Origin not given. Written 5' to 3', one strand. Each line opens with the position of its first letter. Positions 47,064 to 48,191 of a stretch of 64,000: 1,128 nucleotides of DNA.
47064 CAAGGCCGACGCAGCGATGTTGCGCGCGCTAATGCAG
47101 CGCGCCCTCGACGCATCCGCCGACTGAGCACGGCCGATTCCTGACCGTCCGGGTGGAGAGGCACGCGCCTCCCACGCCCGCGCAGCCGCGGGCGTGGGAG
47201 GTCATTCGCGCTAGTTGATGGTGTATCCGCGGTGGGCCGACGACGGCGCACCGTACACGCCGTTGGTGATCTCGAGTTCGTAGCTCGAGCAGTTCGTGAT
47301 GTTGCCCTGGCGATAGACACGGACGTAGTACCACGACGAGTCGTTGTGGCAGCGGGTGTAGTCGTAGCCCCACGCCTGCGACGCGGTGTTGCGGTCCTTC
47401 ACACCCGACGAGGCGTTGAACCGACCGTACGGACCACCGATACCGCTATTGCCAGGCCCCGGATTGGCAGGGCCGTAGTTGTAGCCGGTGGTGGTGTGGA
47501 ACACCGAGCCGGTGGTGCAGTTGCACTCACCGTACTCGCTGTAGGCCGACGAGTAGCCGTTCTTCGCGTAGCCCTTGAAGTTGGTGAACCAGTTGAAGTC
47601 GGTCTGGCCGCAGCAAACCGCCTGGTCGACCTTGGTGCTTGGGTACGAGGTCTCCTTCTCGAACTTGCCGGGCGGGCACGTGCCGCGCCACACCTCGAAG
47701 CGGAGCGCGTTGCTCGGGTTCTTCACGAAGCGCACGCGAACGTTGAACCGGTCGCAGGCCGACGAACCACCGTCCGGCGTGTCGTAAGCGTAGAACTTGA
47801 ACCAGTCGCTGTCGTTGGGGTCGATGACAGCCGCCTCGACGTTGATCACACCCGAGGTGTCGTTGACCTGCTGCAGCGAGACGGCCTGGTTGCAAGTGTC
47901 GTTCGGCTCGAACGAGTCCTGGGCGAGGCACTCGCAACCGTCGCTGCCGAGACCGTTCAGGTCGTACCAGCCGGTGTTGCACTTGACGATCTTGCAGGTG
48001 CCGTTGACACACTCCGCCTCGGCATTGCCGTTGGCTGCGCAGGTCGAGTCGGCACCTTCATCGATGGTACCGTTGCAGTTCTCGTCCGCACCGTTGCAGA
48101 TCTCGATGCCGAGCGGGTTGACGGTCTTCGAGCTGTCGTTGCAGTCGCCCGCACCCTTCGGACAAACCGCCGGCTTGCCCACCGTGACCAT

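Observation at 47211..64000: Giant (>16.8 kb, >5590 codon) secreted mosaic protein gene running off the window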

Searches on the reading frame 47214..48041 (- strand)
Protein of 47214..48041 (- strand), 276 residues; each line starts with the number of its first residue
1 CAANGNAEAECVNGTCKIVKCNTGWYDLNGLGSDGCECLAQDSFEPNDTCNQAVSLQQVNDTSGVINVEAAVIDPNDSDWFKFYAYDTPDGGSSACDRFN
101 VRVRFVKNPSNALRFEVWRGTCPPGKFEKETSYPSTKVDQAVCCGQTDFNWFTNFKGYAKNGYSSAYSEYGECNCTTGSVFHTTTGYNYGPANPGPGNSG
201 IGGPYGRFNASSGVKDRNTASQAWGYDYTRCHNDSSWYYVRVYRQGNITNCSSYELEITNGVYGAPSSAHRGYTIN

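Call 10: search_protein_families(library=pfam, proteins=[window:47214-48041:-], max_evalue=5)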
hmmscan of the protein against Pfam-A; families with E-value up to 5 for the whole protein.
window:47214-48041:- (276 aa): 4 families
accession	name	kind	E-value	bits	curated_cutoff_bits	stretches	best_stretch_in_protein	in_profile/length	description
PF25040.1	BLTP1_C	-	0.039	11.2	23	1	191-248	1040-1098/1938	BLTP1-like family C-terminal region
PF21540.3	Choline_bind_4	-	0.078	13.4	27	1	232-241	7-16/21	Choline-binding repeat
PF19177.5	DUF5859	-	0.37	11.4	25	0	164-214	39-88/162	Family of unknown function (DUF5859)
PF21671.2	CPL1-like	-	0.86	10.2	27.4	1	4-26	29-51/60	Protein CPL1-like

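Call 45: search_solved_structures(query=A3, max_evalue=10)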
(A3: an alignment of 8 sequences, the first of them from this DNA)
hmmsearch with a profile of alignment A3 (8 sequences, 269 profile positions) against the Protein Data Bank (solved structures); distinct sequences matched with E-value up to 10: 0.

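Call 46: search_protein_families(library=pfam, alignment_id=A3, max_evalue=1)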
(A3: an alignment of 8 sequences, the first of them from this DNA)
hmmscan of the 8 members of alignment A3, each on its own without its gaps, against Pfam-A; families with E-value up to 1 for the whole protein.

A. member 1, seq(266 aa): 3 families
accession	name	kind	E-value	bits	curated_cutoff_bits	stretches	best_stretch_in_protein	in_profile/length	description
PF25040.1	BLTP1_C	-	0.036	11.3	23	1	181-238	1040-1098/1938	BLTP1-like family C-terminal region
PF21540.3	Choline_bind_4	-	0.07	13.5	27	1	222-231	7-16/21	Choline-binding repeat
PF19177.5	DUF5859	-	0.39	11.3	25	0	154-204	39-88/162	Family of unknown function (DUF5859)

B. families by the number of members that match (of 8 scanned): 5 families
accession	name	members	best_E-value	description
PF11617.13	Cu-binding_MopE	2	2.1e-05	Putative metal-binding motif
PF25040.1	BLTP1_C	1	0.036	BLTP1-like family C-terminal region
PF21540.3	Choline_bind_4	1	0.07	Choline-binding repeat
PF11528.13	DUF3224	1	0.076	Protein of unknown function (DUF3224)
PF19177.5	DUF5859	1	0.39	Family of unknown function (DUF5859)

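Call 78: find_homologous_proteins(query=A3, max_evalue=0.001)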
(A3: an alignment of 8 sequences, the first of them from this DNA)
Query A3 (8 sequences) (266 aa, profile of the alignment): 10 proteins with E <= 0.001 among 1770 candidates.
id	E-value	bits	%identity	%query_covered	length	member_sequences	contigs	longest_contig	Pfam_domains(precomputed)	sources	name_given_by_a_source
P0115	2.3e-115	403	47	96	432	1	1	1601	PF11617.14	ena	-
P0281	4.0e-115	402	92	100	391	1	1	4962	PF11617.14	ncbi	-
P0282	2.3e-95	337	45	96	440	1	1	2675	PF11617.14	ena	-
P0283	3.4e-85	304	41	98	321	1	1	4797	PF11617.14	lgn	-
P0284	1.9e-58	216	43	68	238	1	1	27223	PF11617.14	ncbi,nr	ncbi:MAG: hypothetical protein EXR77_10125, partial [Myxococcales bacterium]|nr:hypothetical protein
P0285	3.7e-53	199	64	62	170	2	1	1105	-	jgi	-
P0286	1.1e-30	125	39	59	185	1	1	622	-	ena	-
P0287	3.2e-22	98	39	42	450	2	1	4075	PF11617.14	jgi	jgi:hypothetical protein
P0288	7.4e-17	80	59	10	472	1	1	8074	PF02412.24,PF21671.3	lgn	-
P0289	6.3e-15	74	25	95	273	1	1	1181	-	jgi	jgi:hypothetical protein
